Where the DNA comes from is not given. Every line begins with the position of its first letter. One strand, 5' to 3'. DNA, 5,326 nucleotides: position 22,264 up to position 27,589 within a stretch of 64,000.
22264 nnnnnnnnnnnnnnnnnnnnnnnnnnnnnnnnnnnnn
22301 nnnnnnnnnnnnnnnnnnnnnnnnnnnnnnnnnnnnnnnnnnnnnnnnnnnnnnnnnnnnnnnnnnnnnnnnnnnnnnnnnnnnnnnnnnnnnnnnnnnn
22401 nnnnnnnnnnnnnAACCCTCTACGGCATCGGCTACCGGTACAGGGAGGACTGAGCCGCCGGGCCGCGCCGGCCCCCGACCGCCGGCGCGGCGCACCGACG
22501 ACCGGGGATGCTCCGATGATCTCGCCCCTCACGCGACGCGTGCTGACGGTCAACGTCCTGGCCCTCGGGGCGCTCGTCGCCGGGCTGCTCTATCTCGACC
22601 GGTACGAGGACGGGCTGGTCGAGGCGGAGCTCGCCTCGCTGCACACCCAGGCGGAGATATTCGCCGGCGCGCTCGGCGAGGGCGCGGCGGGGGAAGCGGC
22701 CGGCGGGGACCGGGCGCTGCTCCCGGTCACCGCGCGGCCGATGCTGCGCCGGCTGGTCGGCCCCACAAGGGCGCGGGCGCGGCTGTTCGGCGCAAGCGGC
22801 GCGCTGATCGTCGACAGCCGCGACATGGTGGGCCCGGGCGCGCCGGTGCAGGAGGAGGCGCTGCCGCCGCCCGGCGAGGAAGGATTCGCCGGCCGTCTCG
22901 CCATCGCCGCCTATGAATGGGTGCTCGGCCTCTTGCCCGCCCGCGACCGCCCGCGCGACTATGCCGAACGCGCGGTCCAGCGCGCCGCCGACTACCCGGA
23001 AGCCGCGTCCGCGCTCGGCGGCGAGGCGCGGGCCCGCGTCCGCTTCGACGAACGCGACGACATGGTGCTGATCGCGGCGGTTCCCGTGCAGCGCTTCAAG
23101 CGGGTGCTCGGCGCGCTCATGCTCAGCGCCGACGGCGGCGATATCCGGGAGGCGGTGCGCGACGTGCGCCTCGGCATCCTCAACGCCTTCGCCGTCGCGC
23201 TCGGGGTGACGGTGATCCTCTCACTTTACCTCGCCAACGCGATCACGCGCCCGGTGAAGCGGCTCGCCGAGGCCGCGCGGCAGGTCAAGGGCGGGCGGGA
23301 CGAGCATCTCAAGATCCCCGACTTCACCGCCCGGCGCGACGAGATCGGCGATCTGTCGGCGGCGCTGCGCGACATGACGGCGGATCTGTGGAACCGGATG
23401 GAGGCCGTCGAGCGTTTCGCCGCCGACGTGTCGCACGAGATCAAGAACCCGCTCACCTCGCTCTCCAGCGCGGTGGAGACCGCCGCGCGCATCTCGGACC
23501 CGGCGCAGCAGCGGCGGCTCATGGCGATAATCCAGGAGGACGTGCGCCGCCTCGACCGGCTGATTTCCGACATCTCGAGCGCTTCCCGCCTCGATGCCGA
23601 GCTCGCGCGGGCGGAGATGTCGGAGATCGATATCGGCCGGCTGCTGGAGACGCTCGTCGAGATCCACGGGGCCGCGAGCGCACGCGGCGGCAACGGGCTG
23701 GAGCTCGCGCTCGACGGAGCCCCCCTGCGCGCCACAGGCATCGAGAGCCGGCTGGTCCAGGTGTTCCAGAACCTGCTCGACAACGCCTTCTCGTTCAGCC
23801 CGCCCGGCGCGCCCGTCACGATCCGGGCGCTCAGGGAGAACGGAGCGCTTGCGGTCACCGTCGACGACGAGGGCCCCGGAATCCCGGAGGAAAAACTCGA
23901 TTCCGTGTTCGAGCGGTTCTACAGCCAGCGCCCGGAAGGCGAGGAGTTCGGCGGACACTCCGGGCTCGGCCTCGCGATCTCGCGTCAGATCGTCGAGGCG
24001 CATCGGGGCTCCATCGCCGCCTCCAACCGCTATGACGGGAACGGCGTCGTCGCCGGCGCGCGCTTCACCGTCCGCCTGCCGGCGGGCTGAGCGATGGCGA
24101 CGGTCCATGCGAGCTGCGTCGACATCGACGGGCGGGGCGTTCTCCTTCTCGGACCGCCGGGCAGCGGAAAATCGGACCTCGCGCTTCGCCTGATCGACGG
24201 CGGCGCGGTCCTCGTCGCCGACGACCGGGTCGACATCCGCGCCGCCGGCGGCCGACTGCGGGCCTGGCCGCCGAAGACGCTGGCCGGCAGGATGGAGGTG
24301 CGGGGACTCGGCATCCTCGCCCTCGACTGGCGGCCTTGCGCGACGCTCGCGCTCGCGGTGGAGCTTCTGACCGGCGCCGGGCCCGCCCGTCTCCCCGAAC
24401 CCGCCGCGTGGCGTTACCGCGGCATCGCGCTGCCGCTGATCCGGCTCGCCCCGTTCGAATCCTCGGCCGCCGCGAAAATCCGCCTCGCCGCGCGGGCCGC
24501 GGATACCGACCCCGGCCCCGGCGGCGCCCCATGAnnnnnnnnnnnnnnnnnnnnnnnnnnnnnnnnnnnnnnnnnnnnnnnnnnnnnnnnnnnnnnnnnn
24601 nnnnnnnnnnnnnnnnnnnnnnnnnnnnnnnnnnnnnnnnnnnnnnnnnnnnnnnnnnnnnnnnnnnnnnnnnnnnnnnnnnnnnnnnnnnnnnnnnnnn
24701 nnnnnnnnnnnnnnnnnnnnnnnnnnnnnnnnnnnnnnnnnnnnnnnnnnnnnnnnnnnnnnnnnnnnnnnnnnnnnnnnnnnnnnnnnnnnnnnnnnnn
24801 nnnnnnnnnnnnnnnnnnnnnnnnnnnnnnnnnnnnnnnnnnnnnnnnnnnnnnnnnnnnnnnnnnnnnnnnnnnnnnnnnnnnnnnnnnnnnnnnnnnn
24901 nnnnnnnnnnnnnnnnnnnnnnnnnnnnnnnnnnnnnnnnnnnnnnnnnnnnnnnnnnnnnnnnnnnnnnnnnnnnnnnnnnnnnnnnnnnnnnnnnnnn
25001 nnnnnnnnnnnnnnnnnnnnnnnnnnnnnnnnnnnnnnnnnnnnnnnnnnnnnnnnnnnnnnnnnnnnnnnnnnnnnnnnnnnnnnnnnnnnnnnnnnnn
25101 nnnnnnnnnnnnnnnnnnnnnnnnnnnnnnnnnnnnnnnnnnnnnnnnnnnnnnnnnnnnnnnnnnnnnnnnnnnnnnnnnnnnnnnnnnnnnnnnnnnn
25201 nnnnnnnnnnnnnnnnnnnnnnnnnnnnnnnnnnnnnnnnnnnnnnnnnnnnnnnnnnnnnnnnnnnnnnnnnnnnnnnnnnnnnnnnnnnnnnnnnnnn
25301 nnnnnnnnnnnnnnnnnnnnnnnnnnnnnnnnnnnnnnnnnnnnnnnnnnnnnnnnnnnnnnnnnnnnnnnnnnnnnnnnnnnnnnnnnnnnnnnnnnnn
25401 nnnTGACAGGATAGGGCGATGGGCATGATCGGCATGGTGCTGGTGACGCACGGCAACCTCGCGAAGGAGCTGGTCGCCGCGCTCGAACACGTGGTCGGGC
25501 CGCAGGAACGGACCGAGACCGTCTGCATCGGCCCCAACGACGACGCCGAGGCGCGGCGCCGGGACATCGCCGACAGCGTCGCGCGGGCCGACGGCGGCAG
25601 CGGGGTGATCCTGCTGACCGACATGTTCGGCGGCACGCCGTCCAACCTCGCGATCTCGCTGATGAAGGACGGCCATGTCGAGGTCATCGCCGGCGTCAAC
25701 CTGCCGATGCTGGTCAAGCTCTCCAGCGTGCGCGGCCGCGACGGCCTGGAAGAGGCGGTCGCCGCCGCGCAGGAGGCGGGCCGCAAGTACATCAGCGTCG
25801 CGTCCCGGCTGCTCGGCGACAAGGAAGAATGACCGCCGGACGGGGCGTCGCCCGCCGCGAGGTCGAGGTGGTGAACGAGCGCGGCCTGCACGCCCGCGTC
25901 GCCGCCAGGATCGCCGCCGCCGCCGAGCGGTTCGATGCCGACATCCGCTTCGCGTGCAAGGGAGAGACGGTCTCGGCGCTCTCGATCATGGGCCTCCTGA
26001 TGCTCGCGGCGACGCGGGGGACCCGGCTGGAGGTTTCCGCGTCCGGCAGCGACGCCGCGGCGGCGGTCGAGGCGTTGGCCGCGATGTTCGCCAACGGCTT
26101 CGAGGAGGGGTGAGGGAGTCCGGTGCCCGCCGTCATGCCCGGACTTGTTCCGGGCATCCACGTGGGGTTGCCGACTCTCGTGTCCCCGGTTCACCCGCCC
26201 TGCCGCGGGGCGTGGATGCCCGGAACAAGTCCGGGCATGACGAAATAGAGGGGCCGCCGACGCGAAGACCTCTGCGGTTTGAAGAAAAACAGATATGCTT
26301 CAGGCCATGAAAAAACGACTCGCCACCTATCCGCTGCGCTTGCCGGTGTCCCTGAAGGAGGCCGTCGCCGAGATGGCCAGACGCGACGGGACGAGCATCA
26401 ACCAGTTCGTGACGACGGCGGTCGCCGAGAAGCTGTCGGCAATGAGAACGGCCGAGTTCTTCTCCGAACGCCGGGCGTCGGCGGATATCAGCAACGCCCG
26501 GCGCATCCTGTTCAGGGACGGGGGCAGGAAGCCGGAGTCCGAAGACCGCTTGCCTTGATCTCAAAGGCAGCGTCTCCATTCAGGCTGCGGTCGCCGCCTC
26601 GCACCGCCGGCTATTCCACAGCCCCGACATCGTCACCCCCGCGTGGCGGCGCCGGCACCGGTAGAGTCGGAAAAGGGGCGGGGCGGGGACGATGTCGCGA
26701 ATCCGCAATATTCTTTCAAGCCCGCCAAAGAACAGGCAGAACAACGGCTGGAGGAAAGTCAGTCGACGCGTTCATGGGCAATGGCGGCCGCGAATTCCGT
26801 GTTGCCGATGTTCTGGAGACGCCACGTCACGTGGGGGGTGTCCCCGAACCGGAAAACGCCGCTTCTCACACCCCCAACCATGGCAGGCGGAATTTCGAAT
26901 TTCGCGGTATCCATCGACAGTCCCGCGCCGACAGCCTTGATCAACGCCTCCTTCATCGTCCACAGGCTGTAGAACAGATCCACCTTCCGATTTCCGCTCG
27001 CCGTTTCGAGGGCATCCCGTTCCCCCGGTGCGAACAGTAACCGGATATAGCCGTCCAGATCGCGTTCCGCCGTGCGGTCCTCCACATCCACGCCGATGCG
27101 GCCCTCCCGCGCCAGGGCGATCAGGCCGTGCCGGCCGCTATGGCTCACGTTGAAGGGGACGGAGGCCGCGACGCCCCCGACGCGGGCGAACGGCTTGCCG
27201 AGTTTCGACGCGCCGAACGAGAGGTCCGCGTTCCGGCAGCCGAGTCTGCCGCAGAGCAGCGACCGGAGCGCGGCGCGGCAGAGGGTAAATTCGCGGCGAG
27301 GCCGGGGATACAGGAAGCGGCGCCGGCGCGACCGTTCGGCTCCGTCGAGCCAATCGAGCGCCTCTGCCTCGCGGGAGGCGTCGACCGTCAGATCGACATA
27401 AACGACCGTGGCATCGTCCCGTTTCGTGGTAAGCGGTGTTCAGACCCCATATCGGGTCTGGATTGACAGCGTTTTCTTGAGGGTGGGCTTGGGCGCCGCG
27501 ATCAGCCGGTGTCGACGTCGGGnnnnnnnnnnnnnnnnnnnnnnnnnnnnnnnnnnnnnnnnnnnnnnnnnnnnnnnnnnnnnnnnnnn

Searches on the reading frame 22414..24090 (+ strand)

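Call 29: search_protein_families(library=pfam, max_evalue=0.0001, proteins=[window:22414-24090:+])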
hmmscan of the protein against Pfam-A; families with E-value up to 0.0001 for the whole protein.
window:22414-24090:+ (558 aa): 5 families
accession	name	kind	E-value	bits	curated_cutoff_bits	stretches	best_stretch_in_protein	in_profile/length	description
PF02518.31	HATPase_c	-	3.2e-25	89.2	26.4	1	443-557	2-109/111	Histidine kinase-, DNA gyrase B-, and HSP90-like ATPase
PF13756.12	Stimulus_sens_1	-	5e-24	85.4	29.8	1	106-214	5-110/111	Stimulus-sensing domain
PF13755.11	Sensor_TM1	-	1.2e-15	57.4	26.6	1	35-89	8-62/68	Sensor N-terminal transmembrane domain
PF00512.31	HisKA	-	1.9e-15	57.1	26.9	1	333-396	3-66/66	His Kinase A (phospho-acceptor) domain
PF00672.30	HAMP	-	1.7e-10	41.5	25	1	273-325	2-51/53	HAMP domain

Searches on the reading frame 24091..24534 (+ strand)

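Call 29: search_protein_families(library=pfam, max_evalue=0.0001, proteins=[window:24091-24534:+])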
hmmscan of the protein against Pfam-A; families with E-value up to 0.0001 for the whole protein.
window:24091-24534:+ (147 aa): 1 family
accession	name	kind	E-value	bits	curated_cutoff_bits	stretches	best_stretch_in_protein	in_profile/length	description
PF07475.17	Hpr_kinase_C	-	3.1e-19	69.6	33.3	1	3-77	7-82/171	HPr Serine kinase C-terminal domain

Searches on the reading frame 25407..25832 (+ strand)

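Call 29: search_protein_families(library=pfam, max_evalue=0.0001, proteins=[window:25407-25832:+])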
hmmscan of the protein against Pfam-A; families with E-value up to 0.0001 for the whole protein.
window:25407-25832:+ (141 aa): 1 family
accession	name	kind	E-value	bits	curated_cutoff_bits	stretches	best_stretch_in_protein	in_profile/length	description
PF03610.21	EIIA-man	-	1.7e-28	99.5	21.4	1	9-121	1-115/116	PTS system fructose IIA component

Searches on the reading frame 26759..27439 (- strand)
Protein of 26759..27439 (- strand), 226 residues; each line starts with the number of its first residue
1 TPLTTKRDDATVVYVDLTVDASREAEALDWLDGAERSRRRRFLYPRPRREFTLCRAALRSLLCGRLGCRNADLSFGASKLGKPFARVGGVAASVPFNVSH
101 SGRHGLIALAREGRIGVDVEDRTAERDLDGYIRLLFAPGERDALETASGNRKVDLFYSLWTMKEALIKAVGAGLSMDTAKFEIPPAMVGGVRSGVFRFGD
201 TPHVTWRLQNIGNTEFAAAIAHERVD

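Call 29: search_protein_families(library=pfam, max_evalue=0.0001, proteins=[window:26759-27439:-])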
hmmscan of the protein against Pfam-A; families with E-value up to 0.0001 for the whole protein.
window:26759-27439:- (226 aa): 2 families
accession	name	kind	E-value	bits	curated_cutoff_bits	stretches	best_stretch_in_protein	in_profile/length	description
PF01648.25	ACPS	-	5.5e-16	59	25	1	114-221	1-111/111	4'-phosphopantetheinyl transferase superfamily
PF22624.1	AASDHPPT_N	-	1.3e-06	29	27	1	27-108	13-96/100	4'-phosphopantetheinyl transferase, N-terminal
